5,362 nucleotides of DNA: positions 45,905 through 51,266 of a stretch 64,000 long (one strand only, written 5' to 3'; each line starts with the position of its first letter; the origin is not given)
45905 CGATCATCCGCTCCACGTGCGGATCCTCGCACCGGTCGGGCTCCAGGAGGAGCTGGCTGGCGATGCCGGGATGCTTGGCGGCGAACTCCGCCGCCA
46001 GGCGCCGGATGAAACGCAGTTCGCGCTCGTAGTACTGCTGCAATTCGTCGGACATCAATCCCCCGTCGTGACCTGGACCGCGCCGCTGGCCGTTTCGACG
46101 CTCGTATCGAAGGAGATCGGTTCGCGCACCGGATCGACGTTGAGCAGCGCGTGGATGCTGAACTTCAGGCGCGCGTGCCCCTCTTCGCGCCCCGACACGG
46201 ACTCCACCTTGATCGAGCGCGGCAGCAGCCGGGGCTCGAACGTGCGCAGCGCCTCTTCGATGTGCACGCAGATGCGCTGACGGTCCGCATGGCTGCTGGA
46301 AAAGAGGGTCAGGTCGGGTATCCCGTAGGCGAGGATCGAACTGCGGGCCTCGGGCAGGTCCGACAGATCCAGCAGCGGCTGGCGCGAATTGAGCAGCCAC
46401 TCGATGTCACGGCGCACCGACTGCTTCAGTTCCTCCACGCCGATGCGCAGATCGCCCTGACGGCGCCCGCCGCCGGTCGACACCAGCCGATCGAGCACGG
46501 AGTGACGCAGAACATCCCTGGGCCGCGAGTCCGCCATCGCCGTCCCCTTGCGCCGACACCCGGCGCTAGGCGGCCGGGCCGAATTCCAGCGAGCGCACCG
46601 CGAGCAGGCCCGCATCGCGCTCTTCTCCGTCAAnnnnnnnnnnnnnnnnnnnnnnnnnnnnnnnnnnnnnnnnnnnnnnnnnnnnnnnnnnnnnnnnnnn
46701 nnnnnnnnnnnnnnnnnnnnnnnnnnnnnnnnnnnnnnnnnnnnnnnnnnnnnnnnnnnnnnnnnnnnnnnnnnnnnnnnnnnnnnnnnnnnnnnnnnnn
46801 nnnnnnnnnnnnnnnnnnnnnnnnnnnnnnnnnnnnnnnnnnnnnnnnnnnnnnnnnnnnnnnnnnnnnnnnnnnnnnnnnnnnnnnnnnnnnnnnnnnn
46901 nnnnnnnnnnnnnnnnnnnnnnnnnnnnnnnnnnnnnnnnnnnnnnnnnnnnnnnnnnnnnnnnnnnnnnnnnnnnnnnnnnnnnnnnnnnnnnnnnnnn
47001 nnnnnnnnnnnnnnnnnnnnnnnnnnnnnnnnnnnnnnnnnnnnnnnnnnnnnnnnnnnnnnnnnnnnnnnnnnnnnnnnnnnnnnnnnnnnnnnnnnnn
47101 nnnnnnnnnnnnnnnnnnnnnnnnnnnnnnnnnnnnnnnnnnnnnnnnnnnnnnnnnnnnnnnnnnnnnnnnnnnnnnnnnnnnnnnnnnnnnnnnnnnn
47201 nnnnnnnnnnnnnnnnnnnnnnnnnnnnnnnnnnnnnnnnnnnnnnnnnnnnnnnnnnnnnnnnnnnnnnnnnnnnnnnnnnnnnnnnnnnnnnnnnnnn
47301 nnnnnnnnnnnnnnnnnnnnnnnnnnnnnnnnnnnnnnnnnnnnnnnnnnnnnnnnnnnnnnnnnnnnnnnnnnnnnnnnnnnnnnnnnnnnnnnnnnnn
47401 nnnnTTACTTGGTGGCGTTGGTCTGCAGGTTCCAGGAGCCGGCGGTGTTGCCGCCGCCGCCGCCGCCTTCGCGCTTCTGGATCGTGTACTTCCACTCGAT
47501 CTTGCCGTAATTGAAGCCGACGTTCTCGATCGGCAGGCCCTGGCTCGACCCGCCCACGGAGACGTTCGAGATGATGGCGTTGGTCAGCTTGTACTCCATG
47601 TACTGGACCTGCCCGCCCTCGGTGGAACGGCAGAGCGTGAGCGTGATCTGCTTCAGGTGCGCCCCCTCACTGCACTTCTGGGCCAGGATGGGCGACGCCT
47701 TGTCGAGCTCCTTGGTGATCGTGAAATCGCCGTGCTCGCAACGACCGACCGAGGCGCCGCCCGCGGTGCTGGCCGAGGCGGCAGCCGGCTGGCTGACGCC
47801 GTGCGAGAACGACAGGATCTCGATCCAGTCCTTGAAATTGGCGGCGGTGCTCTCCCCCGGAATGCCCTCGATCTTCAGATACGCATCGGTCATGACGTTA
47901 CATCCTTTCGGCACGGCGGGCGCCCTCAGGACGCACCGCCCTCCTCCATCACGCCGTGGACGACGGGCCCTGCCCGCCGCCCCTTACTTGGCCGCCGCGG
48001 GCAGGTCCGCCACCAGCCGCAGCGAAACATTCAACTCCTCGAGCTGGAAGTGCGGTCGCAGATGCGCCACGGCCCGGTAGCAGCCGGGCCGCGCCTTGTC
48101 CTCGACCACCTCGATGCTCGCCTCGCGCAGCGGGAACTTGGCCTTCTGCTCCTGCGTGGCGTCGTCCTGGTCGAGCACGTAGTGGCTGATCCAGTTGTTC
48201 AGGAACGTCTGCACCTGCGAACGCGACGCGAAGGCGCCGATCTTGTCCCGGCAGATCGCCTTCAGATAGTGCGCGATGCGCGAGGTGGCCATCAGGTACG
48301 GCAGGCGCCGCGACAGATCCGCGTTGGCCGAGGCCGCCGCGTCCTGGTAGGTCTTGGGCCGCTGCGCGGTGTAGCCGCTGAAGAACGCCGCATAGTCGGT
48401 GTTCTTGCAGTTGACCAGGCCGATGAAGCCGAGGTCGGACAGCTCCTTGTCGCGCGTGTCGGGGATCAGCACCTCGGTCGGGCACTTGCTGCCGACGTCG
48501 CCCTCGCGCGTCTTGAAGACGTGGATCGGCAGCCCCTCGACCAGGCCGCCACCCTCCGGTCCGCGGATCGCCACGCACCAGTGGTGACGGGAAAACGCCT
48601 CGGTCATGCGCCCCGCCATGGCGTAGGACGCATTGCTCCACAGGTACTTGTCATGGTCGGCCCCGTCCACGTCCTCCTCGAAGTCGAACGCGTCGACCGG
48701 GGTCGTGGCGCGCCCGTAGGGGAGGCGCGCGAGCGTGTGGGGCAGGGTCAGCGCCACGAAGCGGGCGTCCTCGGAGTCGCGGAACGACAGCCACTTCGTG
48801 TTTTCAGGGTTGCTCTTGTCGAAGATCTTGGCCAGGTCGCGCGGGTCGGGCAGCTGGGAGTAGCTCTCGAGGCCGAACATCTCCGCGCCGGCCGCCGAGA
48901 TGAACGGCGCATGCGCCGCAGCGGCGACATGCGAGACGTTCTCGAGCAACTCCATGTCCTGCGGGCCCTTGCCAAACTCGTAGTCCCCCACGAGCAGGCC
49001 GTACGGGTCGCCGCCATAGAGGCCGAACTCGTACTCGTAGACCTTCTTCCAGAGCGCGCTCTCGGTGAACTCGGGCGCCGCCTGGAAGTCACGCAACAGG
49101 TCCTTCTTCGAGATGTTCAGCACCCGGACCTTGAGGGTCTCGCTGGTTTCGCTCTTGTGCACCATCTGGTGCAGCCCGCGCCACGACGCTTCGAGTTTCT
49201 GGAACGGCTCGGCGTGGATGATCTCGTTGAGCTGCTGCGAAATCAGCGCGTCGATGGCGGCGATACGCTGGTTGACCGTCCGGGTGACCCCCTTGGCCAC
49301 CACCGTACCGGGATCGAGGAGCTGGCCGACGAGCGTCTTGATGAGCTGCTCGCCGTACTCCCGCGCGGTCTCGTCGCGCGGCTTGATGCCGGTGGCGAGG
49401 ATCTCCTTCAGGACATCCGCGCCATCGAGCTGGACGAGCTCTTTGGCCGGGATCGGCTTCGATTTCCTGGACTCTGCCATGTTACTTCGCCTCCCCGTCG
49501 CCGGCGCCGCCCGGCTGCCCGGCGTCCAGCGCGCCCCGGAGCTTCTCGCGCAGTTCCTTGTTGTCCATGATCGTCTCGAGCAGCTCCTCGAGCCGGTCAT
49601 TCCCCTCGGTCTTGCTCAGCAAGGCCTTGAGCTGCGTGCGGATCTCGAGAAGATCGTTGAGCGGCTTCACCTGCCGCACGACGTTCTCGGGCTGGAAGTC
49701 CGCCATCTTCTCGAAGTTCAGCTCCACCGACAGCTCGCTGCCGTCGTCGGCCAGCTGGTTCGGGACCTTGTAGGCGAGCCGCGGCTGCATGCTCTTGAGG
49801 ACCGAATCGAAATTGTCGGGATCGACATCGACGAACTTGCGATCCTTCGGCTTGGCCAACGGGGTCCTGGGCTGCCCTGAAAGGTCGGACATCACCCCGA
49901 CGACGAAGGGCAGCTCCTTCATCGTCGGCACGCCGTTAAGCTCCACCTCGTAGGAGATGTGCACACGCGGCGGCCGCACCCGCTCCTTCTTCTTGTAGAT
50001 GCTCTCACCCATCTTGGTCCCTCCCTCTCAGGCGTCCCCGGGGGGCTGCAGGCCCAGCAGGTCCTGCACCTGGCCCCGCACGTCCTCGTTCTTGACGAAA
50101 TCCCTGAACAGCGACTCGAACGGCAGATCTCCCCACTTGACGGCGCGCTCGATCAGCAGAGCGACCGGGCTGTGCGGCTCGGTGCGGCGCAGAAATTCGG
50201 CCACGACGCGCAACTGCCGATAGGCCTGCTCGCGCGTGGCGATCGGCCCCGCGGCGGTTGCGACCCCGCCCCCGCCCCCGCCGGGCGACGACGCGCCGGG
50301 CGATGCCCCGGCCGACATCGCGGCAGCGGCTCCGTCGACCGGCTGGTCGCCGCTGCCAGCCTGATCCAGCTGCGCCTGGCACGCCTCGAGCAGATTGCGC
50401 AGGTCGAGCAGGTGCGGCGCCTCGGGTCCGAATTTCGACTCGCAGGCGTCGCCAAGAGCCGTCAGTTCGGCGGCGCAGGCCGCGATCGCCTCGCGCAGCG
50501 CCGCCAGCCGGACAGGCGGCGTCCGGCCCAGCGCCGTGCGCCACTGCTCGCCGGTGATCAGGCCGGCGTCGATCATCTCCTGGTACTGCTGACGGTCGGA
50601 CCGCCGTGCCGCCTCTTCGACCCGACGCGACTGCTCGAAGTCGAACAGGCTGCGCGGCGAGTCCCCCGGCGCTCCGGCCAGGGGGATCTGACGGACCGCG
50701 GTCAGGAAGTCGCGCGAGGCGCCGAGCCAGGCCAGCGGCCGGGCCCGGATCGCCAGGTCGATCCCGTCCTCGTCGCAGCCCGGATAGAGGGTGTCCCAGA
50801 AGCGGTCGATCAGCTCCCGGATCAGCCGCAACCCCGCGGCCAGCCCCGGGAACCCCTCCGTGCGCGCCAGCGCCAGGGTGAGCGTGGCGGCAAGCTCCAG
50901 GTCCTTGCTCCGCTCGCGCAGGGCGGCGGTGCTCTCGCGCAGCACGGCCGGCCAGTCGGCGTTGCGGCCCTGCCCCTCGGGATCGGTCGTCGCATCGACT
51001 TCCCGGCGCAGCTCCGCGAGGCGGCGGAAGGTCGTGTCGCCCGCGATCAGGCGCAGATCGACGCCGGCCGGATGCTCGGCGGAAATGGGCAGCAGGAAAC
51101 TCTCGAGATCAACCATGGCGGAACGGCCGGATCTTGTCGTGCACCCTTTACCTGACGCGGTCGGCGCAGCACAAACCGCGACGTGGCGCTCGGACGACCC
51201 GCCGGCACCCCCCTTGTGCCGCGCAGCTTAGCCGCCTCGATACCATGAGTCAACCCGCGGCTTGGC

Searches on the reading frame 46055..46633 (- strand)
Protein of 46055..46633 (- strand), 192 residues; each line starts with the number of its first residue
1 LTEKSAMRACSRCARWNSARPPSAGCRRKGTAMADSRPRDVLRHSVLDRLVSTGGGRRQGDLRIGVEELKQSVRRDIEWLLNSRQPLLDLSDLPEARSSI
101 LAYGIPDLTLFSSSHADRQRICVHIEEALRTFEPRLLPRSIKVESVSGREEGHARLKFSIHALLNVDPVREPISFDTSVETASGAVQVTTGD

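Call 8: search_protein_families(library=pfam, proteins=[window:46055-46633:-], max_evalue=0.01)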
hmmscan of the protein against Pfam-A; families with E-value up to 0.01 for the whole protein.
window:46055-46633:- (192 aa): 1 family
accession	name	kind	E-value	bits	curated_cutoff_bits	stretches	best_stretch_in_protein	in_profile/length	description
PF04965.19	GPW_gp25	-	1.7e-21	76.2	27.2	1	68-168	2-95/96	Baseplate wedge protein gp25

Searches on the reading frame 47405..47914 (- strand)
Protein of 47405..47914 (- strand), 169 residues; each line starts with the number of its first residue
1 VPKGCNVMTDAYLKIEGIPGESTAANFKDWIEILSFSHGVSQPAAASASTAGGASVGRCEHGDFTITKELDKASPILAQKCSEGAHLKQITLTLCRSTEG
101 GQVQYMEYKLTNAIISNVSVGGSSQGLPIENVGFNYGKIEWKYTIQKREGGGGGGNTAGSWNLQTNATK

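Call 8: search_protein_families(library=pfam, proteins=[window:47405-47914:-], max_evalue=0.01)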
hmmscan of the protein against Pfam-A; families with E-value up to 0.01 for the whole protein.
window:47405-47914:- (169 aa): 1 family
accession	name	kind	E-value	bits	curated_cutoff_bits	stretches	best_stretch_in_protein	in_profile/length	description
PF05638.18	T6SS_HCP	-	1.7e-46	158.1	23.5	1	12-143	1-129/129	Type VI secretion system effector, Hcp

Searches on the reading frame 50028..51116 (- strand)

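Call 8: search_protein_families(library=pfam, proteins=[window:50028-51116:-], max_evalue=0.01)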
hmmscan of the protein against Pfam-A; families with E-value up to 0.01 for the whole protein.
window:50028-51116:- (362 aa): 2 families
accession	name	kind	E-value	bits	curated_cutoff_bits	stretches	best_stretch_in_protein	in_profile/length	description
PF06812.17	ImpA_N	-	2.2e-31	108.9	26.9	1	9-131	2-117/119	ImpA, N-terminal, type VI secretion system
PF16989.10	T6SS_VasJ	-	0.0065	16.4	26.2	0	296-331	5-40/255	Type VI secretion, EvfE, EvfF, ImpA, BimE, VC_A0119, VasJ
